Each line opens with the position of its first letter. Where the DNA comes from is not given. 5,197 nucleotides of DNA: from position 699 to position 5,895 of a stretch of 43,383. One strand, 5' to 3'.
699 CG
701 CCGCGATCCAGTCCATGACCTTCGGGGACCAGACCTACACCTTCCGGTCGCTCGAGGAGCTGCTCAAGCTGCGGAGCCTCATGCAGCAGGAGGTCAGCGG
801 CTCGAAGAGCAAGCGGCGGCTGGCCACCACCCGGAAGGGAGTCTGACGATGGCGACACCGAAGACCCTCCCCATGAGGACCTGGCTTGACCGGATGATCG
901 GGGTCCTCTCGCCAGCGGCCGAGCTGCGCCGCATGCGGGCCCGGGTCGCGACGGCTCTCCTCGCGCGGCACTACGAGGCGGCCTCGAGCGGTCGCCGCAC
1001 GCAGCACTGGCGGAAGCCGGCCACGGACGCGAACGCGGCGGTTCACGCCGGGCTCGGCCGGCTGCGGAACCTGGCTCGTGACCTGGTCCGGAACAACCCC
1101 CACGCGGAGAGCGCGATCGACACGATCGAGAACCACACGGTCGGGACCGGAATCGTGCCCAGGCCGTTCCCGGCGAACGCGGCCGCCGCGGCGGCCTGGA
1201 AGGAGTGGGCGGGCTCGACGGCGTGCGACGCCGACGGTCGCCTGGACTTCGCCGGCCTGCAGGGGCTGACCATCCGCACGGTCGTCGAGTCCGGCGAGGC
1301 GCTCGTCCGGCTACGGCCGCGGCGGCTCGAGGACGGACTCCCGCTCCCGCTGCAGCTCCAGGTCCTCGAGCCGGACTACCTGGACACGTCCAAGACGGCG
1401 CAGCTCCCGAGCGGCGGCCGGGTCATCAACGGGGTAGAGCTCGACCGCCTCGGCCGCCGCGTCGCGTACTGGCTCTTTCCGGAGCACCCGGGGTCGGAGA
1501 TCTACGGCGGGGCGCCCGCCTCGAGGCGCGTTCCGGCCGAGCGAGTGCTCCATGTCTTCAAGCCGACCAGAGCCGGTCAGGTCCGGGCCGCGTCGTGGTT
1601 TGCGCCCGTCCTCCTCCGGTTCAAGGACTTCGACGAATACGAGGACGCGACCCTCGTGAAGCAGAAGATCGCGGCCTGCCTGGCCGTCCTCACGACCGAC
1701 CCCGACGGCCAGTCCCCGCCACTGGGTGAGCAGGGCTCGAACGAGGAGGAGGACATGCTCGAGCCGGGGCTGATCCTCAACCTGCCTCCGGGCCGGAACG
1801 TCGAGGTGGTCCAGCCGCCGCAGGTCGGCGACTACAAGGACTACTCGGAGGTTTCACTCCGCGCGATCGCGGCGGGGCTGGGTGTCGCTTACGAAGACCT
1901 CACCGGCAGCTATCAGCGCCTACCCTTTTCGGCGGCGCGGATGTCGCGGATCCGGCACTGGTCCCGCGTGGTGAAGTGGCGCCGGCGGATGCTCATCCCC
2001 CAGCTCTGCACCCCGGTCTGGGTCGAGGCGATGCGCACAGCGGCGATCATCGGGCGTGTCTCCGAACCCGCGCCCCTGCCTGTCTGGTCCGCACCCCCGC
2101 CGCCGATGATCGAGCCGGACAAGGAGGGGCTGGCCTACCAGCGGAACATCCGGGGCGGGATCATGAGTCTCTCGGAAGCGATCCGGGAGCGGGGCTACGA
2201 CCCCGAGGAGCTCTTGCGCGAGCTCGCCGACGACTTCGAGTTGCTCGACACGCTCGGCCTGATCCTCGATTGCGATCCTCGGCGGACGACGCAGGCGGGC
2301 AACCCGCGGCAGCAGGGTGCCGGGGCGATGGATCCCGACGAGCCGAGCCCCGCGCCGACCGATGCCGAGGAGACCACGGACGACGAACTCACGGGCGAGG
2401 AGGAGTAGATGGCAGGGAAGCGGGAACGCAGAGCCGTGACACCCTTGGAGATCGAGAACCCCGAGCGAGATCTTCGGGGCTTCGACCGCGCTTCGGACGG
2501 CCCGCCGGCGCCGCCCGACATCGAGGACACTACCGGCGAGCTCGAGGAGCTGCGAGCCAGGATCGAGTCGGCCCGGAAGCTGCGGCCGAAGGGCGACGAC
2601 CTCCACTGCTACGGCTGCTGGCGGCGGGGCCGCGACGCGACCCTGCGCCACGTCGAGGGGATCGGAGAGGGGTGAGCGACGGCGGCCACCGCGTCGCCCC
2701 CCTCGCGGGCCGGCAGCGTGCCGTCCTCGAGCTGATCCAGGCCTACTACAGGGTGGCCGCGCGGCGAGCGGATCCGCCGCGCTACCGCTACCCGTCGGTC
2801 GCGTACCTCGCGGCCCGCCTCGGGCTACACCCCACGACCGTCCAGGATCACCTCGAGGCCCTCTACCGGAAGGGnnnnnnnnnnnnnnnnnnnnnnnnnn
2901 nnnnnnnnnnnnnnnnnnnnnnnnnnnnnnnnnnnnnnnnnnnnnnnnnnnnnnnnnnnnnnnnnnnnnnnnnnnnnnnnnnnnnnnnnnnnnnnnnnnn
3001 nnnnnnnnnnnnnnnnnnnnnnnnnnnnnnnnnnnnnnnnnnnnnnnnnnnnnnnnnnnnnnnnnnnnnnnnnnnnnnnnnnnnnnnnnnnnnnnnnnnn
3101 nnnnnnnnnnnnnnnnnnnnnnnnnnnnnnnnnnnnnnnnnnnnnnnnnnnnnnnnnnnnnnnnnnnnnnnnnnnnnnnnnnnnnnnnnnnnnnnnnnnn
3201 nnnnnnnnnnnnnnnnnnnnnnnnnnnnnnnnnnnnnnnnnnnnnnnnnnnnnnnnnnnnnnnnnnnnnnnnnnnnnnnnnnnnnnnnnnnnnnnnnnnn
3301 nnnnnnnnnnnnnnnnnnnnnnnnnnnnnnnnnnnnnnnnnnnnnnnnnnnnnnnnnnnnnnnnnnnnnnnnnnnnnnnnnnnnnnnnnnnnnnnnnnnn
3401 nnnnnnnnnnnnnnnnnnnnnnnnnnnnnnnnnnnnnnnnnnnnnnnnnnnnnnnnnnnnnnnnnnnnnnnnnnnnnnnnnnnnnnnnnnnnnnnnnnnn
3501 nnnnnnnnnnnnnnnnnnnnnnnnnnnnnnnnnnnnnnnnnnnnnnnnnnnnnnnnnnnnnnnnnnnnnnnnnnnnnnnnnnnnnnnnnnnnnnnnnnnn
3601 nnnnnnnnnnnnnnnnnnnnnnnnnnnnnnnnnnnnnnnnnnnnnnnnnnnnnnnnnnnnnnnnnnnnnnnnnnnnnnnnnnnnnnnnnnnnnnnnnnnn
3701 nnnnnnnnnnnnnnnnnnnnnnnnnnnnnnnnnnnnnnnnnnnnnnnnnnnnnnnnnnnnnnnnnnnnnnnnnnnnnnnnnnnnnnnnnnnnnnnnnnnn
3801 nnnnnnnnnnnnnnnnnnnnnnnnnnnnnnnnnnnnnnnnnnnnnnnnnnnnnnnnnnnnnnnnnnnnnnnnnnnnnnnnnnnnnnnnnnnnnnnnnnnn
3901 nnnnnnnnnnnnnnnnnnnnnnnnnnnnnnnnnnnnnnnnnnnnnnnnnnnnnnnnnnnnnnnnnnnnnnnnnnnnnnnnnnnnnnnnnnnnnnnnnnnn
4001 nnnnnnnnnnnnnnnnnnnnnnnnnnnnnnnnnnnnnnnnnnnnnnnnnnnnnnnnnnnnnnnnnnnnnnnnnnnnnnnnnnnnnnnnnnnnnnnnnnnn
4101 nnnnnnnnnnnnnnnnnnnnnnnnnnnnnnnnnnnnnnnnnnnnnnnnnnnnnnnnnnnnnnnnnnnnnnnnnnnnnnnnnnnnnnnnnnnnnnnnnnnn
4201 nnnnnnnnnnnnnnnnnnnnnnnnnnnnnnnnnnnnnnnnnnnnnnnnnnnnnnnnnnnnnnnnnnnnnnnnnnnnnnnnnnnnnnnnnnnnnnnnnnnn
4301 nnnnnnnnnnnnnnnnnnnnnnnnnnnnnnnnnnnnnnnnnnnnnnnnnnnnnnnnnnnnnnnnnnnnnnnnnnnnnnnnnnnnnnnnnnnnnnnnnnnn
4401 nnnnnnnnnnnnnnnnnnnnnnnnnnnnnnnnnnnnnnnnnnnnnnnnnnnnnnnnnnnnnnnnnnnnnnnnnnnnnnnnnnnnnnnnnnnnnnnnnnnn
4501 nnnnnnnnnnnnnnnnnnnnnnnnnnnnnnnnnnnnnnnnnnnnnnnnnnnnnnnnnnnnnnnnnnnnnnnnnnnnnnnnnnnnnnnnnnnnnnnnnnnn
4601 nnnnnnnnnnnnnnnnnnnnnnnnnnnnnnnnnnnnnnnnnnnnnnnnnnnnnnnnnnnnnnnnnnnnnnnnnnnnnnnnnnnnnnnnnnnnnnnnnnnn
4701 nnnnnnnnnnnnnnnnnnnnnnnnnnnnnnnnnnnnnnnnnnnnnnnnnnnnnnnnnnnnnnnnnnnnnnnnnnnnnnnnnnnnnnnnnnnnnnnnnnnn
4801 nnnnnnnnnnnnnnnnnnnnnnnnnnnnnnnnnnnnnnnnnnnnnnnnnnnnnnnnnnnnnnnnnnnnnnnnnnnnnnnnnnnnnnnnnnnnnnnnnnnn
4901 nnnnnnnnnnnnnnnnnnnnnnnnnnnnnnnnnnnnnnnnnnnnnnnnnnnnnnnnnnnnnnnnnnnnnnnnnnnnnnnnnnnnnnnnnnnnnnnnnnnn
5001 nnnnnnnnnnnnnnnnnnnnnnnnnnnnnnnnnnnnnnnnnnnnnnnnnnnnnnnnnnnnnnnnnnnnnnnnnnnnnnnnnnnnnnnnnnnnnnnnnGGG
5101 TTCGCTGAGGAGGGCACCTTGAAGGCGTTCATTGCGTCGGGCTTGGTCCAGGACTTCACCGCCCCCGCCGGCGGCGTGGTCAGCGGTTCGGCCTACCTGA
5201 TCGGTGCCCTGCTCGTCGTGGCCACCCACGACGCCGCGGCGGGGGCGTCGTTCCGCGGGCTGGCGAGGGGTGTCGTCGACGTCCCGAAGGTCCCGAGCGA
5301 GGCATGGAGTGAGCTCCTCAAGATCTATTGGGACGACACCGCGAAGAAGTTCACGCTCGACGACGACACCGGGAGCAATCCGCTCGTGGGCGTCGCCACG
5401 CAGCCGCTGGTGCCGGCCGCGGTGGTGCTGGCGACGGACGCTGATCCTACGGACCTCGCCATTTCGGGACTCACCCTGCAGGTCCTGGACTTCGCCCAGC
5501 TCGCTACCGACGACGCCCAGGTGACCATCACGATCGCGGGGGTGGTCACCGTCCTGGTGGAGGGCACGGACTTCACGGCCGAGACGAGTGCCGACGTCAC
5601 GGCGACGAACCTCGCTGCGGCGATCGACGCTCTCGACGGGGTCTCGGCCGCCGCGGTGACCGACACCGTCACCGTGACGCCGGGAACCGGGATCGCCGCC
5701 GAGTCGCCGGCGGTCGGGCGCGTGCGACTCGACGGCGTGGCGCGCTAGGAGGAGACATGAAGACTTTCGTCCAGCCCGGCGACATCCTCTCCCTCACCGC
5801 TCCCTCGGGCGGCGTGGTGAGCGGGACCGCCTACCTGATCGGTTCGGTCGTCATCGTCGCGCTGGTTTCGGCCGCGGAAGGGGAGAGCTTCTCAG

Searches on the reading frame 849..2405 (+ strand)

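Call 61: search_protein_families(library=pfam, proteins=[window:849-2405:+], max_evalue=0.001)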
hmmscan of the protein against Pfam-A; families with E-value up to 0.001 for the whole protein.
window:849-2405:+ (519 aa): 1 family
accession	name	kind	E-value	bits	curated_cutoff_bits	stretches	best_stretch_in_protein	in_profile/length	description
PF05136.18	Phage_portal_2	-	1e-107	360.8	32.9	1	48-378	2-354/354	Phage portal protein, lambda family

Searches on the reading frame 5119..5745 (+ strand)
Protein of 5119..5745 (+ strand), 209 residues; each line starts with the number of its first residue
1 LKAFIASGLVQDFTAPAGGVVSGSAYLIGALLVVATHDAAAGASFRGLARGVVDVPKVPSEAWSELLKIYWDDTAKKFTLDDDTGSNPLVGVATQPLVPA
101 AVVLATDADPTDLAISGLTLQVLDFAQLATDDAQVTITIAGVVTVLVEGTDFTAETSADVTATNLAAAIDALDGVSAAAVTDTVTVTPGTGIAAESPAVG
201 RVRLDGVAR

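Call 61: search_protein_families(library=pfam, proteins=[window:5119-5745:+], max_evalue=0.001)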
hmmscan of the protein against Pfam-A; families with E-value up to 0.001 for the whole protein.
window:5119-5745:+ (209 aa): 1 family
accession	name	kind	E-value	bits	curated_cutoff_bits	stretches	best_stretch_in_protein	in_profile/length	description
PF09956.15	Phage_cement_2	-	1.2e-17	64.6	24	1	7-100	3-95/103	Phage cement protein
